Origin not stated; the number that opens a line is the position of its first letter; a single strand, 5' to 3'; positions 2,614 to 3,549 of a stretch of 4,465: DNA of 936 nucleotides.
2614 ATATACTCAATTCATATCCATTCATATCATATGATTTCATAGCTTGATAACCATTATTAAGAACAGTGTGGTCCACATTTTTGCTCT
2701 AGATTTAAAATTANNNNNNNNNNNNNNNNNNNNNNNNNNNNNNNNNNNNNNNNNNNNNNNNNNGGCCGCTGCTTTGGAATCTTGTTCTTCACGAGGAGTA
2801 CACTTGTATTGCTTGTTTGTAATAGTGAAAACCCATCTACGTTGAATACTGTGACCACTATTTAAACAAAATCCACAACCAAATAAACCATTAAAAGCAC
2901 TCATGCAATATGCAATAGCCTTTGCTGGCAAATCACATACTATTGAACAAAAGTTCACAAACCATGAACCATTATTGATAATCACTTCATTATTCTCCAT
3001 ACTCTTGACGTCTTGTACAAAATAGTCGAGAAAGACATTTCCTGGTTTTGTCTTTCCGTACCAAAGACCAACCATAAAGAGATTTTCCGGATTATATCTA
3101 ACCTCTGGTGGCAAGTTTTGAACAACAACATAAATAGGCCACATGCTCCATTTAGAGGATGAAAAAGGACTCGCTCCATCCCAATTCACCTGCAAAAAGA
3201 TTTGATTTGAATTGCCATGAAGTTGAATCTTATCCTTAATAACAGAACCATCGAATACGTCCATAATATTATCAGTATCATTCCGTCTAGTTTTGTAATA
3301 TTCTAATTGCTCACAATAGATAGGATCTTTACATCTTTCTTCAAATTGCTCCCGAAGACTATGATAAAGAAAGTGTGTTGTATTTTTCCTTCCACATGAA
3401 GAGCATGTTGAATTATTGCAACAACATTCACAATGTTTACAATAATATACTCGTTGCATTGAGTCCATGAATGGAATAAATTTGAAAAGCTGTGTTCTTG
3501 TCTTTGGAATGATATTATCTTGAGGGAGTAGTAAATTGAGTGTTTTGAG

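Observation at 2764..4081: En/Spm-CACTA-superfamily (Transposase_21) DNA transposon in an AT-rich protist-like genome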

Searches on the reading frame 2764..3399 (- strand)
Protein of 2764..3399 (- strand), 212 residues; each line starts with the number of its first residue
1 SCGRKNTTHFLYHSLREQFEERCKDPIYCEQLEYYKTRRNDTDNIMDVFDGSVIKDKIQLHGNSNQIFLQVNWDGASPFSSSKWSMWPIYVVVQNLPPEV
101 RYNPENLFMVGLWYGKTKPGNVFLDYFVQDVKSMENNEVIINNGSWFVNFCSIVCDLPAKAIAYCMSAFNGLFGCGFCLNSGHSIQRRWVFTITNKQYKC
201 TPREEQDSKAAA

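Call 27: find_related_loci(query=A3, collection=metagenome_contigs, flank=10000)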
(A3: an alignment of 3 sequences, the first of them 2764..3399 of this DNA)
Query A3 (212 aa) in metagenome_contigs; peptide patterns used: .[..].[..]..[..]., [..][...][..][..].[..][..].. (x = any residue, [..] = any of these).
306 stretches matched a pattern; 11 encode a relative of the query (tblastn E <= 1e-3); 11 distinct loci.
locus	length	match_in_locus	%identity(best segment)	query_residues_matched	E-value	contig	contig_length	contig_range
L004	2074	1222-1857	32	4-185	3e-26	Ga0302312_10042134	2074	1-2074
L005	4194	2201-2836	32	4-185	3e-26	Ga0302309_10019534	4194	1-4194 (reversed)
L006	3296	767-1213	37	47-188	3e-22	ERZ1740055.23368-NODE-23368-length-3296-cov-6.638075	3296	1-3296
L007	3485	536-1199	30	4-185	4e-17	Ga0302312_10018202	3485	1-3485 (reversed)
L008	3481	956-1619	30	4-185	4e-17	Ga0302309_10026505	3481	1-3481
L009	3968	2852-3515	30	4-185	4e-17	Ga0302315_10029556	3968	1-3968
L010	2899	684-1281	33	25-185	2e-16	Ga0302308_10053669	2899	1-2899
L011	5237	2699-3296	33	25-185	3e-16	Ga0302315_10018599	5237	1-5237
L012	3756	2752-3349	33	25-185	3e-16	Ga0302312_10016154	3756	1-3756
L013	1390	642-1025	30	70-193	6e-13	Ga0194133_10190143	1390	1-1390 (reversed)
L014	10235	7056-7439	28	60-182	2e-12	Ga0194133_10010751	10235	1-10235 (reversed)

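Call 88: find_related_loci(query=A3, collection=viral_contigs, flank=5000)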
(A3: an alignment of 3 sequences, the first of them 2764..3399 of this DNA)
Query A3 (212 aa) in viral_contigs; peptide patterns used: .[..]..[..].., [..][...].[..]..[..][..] (x = any residue, [..] = any of these).
96 stretches matched a pattern, but none encodes a relative of the query by tblastn (E <= 1e-3).
